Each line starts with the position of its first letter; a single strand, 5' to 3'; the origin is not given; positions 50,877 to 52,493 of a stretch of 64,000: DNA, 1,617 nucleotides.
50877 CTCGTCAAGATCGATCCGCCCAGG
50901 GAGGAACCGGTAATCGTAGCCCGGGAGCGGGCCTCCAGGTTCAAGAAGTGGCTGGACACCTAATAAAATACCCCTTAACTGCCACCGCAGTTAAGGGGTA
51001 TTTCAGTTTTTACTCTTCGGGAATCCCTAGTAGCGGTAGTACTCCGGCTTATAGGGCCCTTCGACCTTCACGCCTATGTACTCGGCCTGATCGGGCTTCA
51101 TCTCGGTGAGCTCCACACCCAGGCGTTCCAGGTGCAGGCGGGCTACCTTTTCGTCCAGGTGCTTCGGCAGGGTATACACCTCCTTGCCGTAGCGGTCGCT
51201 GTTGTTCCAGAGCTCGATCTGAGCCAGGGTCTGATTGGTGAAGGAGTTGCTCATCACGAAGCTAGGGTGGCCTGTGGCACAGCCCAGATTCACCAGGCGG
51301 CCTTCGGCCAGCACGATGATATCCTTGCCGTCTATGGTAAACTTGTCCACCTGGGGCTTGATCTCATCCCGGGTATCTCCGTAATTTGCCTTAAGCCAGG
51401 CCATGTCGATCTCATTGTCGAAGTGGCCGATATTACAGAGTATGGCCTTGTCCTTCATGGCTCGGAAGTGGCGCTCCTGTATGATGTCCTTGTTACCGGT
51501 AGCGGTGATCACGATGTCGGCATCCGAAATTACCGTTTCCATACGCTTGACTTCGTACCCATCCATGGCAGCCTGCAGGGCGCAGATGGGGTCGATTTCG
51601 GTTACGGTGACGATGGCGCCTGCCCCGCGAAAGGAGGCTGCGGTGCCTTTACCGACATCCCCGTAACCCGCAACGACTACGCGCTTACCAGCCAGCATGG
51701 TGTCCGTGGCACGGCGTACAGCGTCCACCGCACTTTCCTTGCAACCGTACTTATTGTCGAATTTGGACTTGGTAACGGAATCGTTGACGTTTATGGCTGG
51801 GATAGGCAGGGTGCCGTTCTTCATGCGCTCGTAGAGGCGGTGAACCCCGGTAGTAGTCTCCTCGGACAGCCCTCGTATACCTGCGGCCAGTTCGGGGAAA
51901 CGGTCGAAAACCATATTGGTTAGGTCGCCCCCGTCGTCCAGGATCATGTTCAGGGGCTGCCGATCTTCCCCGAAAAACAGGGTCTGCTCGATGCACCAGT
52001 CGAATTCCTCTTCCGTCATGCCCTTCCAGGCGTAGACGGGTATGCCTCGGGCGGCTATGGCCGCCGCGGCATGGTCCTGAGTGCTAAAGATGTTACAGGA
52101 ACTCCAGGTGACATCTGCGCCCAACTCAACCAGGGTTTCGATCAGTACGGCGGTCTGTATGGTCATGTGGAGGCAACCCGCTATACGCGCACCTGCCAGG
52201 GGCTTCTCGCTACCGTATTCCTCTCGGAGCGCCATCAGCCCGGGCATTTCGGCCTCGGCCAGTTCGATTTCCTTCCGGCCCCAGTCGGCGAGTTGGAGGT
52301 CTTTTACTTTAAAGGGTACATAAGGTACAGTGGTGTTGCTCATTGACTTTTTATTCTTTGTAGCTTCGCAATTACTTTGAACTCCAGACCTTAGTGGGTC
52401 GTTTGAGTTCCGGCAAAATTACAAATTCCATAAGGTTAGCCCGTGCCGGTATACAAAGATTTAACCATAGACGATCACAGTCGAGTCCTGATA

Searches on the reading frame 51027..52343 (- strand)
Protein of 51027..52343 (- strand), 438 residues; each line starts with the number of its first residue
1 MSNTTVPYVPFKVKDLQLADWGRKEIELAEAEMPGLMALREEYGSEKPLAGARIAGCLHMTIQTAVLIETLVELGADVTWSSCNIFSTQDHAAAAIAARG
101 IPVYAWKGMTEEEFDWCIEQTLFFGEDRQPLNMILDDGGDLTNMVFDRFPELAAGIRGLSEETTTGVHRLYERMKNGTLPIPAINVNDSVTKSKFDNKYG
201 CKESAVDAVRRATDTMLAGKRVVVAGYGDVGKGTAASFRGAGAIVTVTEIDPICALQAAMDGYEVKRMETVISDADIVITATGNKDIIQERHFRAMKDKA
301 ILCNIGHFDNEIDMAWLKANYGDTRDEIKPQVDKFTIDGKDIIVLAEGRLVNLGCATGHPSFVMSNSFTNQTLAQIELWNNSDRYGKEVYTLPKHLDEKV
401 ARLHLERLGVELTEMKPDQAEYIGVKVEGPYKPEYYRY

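Call 25: search_protein_families(library=pfam, max_evalue=0.01, proteins=[window:51027-52343:-])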
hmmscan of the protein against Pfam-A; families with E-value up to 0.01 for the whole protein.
window:51027-52343:- (438 aa): 9 families
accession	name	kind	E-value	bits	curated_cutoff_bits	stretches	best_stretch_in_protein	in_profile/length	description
PF05221.23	AdoHcyase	-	1.2e-138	461.7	25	2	11-147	2-138/299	S-adenosyl-L-homocysteine hydrolase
PF00670.27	AdoHcyase_NAD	-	3.7e-77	258.4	27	1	197-358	1-162/162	S-adenosyl-L-homocysteine hydrolase, NAD binding domain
PF02826.25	2-Hacid_dh_C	-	6.6e-11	42.3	25.1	1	211-306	28-127/178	D-isomer specific 2-hydroxyacid dehydrogenase, NAD binding domain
PF13241.12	NAD_binding_7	-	1.1e-09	39.2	22.1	1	217-307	5-93/104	Putative NAD(P)-binding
PF02882.25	THF_DHG_CYH_C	-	4.3e-06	26.6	27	1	201-325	18-122/160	Tetrahydrofolate dehydrogenase/cyclohydrolase, NAD(P)-binding domain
PF07991.19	KARI_N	-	6e-06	26.4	20.6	1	217-283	2-69/165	Acetohydroxy acid isomeroreductase, NADPH-binding domain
PF01488.26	Shikimate_DH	-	0.00025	21.6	24.3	1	216-296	9-98/138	Shikimate / quinate 5-dehydrogenase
PF00208.27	ELFV_dehydrog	-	0.0032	17.7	23.4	1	200-265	13-79/241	Glutamate/Leucine/Phenylalanine/Valine dehydrogenase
PF00148.24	Oxidored_nitro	-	0.0081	15.5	28.6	0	203-248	257-301/399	Nitrogenase component 1 type Oxidoreductase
